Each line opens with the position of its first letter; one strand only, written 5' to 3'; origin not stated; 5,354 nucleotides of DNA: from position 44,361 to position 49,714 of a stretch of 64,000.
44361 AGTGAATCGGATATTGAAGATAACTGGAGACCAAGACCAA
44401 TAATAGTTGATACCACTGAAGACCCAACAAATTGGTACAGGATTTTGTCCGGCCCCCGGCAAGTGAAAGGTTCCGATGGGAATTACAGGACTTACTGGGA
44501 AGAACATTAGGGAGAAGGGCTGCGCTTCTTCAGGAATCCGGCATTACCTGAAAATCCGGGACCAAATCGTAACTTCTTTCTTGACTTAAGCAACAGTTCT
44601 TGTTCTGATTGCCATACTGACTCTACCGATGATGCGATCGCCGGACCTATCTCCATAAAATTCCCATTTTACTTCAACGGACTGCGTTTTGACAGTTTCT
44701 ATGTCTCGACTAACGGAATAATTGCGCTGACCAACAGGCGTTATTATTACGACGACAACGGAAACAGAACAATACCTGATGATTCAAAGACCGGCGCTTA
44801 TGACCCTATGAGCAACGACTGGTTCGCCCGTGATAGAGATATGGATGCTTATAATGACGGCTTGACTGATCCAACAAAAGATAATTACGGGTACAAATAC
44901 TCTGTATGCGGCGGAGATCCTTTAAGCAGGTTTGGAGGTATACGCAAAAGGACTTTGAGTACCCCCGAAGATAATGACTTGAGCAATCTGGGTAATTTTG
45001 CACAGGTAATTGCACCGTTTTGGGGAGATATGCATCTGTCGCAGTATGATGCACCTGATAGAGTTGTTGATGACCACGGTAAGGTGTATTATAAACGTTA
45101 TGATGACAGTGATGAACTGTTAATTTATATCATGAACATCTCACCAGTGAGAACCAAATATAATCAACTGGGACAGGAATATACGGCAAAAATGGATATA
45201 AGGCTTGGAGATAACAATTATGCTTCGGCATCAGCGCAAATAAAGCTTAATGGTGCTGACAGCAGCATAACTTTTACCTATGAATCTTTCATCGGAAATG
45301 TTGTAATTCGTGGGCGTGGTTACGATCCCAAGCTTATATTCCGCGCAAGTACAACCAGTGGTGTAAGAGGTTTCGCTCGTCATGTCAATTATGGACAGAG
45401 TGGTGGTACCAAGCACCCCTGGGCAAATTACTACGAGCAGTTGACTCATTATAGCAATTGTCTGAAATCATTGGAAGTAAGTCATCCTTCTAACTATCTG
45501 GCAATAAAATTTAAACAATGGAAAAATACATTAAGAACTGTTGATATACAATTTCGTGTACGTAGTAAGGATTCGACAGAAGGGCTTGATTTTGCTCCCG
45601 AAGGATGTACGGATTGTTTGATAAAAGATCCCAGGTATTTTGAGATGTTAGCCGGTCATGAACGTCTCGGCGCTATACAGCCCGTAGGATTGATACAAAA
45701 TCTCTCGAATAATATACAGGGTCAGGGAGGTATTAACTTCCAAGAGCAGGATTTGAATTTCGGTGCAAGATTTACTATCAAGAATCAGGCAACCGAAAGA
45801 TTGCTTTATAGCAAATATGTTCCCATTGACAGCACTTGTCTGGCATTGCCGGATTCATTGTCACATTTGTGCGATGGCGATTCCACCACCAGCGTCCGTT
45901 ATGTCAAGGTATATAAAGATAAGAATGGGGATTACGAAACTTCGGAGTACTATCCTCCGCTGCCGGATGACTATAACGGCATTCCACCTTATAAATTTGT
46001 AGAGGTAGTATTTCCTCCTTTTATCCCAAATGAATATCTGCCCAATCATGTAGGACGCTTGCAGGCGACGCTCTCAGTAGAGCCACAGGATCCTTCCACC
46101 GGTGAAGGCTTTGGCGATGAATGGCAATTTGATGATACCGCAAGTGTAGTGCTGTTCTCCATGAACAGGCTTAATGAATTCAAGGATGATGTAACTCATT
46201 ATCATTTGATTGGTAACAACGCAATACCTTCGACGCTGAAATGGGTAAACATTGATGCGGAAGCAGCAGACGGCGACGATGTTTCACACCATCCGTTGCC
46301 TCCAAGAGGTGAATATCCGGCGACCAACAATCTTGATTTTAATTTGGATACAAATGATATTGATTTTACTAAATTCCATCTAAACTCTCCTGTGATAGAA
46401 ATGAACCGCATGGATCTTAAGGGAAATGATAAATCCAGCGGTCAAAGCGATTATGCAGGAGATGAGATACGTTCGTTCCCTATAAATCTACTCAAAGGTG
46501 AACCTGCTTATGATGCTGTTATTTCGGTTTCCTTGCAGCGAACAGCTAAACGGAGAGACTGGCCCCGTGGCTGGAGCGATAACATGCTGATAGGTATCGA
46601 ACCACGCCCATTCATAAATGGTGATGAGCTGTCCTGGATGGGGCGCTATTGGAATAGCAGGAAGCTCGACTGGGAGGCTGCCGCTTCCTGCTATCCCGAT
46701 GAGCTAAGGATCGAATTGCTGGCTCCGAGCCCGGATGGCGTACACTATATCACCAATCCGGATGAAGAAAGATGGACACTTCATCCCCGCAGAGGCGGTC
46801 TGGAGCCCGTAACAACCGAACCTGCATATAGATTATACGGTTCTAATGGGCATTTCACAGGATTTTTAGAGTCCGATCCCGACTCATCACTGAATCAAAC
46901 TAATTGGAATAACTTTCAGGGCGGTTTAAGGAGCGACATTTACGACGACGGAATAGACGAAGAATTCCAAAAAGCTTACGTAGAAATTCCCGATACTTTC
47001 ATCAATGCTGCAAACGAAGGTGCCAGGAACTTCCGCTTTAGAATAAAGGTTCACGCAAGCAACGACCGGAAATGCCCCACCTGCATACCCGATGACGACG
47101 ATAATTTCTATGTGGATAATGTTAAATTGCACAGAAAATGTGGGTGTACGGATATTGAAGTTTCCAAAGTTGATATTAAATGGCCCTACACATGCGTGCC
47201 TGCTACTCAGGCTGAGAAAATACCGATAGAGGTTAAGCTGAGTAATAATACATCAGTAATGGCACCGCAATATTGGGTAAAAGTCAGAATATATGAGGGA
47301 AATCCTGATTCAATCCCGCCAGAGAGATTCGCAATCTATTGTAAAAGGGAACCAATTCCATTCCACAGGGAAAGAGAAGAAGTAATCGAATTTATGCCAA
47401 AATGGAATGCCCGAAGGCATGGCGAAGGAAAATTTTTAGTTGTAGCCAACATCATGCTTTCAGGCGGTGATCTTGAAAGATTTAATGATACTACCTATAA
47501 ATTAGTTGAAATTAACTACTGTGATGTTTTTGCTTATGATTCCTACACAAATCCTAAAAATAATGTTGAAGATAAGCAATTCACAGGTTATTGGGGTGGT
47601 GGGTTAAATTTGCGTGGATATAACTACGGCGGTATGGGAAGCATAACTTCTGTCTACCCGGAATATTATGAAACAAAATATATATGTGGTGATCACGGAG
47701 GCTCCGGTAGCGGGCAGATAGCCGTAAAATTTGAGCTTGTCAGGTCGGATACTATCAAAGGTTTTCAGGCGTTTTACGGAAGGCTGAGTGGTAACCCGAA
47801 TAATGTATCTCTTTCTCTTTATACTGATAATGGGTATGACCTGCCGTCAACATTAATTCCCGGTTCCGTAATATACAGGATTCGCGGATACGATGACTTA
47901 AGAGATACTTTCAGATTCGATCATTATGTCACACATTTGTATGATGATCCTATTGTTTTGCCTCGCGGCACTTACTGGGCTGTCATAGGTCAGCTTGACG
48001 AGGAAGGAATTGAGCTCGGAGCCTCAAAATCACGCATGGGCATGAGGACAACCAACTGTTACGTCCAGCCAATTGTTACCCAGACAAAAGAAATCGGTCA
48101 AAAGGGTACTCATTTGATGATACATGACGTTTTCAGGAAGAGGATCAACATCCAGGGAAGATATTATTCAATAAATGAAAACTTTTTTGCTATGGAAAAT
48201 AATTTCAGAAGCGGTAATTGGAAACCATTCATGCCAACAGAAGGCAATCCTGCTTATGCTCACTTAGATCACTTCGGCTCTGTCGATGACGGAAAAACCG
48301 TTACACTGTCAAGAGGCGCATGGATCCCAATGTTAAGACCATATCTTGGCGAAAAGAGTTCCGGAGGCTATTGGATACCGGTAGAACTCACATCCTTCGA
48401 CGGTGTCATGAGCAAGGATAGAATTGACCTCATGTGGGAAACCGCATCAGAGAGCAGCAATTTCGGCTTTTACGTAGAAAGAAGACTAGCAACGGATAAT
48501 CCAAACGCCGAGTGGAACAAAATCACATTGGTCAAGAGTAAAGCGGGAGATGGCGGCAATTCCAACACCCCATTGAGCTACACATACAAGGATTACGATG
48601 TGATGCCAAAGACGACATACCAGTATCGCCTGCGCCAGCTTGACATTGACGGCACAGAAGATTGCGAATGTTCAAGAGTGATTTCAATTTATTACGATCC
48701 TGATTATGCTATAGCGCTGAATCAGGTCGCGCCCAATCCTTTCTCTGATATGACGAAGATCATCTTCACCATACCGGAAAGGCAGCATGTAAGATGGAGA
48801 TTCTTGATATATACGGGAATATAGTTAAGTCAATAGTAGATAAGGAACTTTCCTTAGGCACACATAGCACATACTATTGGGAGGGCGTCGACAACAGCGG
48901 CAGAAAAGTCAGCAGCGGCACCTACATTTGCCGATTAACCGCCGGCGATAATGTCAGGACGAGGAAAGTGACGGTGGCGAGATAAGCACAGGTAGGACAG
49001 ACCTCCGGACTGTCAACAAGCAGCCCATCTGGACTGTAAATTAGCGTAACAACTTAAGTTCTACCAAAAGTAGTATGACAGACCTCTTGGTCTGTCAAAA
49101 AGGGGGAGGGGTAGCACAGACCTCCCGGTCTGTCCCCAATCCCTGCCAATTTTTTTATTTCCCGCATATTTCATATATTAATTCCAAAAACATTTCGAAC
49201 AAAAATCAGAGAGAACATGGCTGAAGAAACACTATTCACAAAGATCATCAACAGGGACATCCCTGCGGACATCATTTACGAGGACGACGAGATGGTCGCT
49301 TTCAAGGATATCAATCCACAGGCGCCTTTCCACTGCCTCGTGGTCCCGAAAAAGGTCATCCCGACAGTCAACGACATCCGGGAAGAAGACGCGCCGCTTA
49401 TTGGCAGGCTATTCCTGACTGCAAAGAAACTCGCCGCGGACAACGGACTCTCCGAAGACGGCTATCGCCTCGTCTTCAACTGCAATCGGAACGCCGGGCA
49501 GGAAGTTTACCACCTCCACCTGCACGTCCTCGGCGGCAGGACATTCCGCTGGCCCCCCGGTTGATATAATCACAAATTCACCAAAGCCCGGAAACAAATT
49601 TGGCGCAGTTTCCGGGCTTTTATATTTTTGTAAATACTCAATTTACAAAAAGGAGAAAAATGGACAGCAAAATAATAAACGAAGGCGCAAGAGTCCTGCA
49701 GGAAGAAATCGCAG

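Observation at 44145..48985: Tandemly duplicated giant T9SS cargo gene; second copy inactivated by exactly one in-frame TAG and one 1-nt deletion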

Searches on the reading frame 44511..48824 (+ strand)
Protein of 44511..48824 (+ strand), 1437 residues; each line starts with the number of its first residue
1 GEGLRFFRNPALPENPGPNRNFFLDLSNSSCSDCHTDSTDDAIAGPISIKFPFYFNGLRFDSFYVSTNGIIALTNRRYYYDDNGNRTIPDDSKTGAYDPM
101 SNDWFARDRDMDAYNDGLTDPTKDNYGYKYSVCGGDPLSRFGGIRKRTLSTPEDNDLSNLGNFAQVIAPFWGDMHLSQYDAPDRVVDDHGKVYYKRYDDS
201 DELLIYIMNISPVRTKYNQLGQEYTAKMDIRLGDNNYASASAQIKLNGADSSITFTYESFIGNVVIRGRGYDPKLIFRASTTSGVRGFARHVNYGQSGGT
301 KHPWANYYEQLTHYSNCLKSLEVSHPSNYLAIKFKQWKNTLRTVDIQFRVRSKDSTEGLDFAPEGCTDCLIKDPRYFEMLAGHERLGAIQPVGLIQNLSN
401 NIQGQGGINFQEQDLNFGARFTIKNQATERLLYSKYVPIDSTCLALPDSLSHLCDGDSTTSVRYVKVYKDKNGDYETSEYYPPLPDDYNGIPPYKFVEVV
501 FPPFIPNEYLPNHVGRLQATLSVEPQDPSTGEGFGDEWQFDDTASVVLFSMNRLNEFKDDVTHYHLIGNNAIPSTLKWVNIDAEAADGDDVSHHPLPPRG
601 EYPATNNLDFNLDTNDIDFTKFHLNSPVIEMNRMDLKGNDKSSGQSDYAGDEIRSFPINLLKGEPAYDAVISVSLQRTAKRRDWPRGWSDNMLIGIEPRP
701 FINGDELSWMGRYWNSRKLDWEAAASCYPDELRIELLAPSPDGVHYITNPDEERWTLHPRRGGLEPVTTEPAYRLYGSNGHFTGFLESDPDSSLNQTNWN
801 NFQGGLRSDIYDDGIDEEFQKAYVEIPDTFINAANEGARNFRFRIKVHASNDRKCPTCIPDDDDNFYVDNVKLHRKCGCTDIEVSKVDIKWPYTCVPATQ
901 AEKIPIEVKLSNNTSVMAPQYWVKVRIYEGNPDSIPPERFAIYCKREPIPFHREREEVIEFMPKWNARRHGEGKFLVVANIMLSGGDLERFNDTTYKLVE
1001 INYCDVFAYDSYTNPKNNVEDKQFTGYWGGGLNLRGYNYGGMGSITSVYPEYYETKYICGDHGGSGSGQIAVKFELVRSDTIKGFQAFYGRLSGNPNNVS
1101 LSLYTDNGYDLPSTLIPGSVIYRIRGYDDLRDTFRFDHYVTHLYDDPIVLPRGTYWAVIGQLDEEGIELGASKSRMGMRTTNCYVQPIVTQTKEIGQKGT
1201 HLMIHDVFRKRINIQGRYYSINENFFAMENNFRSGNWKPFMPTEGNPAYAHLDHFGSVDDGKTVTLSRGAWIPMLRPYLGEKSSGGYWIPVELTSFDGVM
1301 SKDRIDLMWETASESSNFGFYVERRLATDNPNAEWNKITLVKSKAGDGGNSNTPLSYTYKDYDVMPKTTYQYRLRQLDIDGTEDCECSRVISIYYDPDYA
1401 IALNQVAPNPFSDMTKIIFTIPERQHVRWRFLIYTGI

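Call 10: search_protein_families(library=pfam, proteins=[window:44808-48824:+], max_evalue=0.01)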
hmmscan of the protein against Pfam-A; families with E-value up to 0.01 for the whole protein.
window:44808-48824:+ (1338 aa): 0 families

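Call 23: find_encoding_contigs(protein=window:44808-48824:+, flank=10000, max_places=10)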
Protein window:44808-48824:+ (1338 aa): no gene with exactly this product is on record in the collection.

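Call 34: search_protein_families(library=ncbifam, proteins=[window:44511-48824:+], max_evalue=0.01)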
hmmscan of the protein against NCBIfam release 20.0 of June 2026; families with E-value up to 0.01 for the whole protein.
window:44511-48824:+ (1437 aa): 0 families

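Call 73: find_related_loci(query=window:44511-48790:+, collection=metagenome_contigs, flank=6000)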
Query window:44511-48790:+ (1426 aa) in metagenome_contigs; peptide patterns used: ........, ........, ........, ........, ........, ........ (x = any residue, [..] = any of these).
87 stretches matched a pattern; 33 encode a relative of the query (tblastn E <= 1e-3); 32 distinct loci.
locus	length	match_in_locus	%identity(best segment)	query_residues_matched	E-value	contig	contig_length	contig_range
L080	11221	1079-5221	49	2-1426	0e+0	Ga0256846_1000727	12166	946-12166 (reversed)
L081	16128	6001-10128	50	2-1426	0e+0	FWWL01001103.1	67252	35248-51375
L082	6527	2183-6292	50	2-1422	0e+0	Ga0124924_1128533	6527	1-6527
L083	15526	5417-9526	50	2-1422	0e+0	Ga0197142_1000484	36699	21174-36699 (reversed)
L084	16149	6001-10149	50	2-1422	0e+0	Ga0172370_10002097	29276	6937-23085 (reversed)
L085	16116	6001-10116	50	2-1422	0e+0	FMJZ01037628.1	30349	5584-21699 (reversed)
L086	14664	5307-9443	47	2-1422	0e+0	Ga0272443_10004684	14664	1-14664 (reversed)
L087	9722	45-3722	49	164-1422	0e+0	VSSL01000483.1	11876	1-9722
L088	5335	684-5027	43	2-1426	0e+0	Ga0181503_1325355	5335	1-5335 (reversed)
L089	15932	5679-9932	44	2-1423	0e+0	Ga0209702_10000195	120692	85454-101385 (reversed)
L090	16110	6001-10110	50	2-1422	0e+0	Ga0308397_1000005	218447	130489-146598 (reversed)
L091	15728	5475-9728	44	2-1423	0e+0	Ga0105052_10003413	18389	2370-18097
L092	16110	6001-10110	50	3-1422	0e+0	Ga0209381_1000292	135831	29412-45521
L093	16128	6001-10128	50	2-1426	0e+0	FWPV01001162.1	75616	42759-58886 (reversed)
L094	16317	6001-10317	38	2-1422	0e+0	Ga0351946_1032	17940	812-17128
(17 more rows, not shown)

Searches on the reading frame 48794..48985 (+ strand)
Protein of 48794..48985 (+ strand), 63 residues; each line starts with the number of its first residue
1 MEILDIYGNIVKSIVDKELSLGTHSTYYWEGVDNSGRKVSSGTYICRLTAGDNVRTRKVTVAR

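Call 10: search_protein_families(library=pfam, proteins=[window:48794-48985:+], max_evalue=0.01)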
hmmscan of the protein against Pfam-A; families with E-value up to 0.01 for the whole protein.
window:48794-48985:+ (63 aa): 1 family
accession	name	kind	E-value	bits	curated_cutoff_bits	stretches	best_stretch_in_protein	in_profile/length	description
PF13860.13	FlgD_ig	-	1.2e-06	28.8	27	1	2-51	28-76/79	FlgD Ig-like domain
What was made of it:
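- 48794..48985 (+): A 63-codon ORF in the -1 frame that carries the remainder of the sorting domain. FlgD_ig hit at 28.8 bits (call 10).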

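Call 28: find_encoding_contigs(protein=window:48794-48985:+, flank=10000, max_places=10)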
Protein window:48794-48985:+ (63 aa): 2 contigs read that carry it; 2 places shown.
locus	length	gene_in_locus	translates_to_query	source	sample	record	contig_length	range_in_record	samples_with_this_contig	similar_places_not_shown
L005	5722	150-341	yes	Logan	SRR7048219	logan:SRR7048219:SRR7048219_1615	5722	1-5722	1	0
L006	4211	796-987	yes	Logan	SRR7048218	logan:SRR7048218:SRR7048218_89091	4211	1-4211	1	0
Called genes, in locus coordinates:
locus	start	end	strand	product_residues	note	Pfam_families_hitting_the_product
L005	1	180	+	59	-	?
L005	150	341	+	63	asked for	PF13860:FlgD_ig (weak)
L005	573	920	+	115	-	PF11969:DcpS_C, PF01230:HIT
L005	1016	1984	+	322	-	PF13580:SIS_2 (faint), PF01380:SIS, PF00571:CBS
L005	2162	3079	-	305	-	PF12844:HTH_19, PF13413:HTH_25, PF13464:RodZ_C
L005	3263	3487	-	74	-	-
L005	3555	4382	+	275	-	PF10043:DUF2279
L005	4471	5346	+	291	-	PF00535:Glycos_transf_2, PF10111:Glyco_tranf_2_2, PF13641:Glyco_tranf_2_3 (weak)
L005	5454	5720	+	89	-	?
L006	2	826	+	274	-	?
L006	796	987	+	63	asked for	PF13860:FlgD_ig (weak)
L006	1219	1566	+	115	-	PF11969:DcpS_C, PF01230:HIT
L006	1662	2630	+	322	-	PF13580:SIS_2 (faint), PF01380:SIS, PF00571:CBS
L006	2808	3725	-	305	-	PF12844:HTH_19, PF13413:HTH_25, PF13464:RodZ_C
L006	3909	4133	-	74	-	-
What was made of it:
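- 48794..48985 (+): Called as a separate gene in two Logan assemblies (call 28).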

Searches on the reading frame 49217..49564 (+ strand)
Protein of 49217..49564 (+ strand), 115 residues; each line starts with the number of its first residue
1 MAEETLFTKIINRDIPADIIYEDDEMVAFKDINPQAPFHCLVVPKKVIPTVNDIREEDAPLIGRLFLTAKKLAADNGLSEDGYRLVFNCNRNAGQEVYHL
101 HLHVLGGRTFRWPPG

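Call 34: search_protein_families(library=ncbifam, proteins=[window:49217-49564:+], max_evalue=0.01)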
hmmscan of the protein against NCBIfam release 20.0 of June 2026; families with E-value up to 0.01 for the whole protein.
window:49217-49564:+ (115 aa): 2 families
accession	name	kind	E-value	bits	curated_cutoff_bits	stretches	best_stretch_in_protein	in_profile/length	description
NF007965.0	PRK10687.1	equivalog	6.3e-45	152.1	206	1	1-109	1-109/119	purine nucleoside phosphoramidase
NF045834.1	M_plasma_HinT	exception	9.4e-27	93.9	130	1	6-105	1-99/102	histidine triad protein HinT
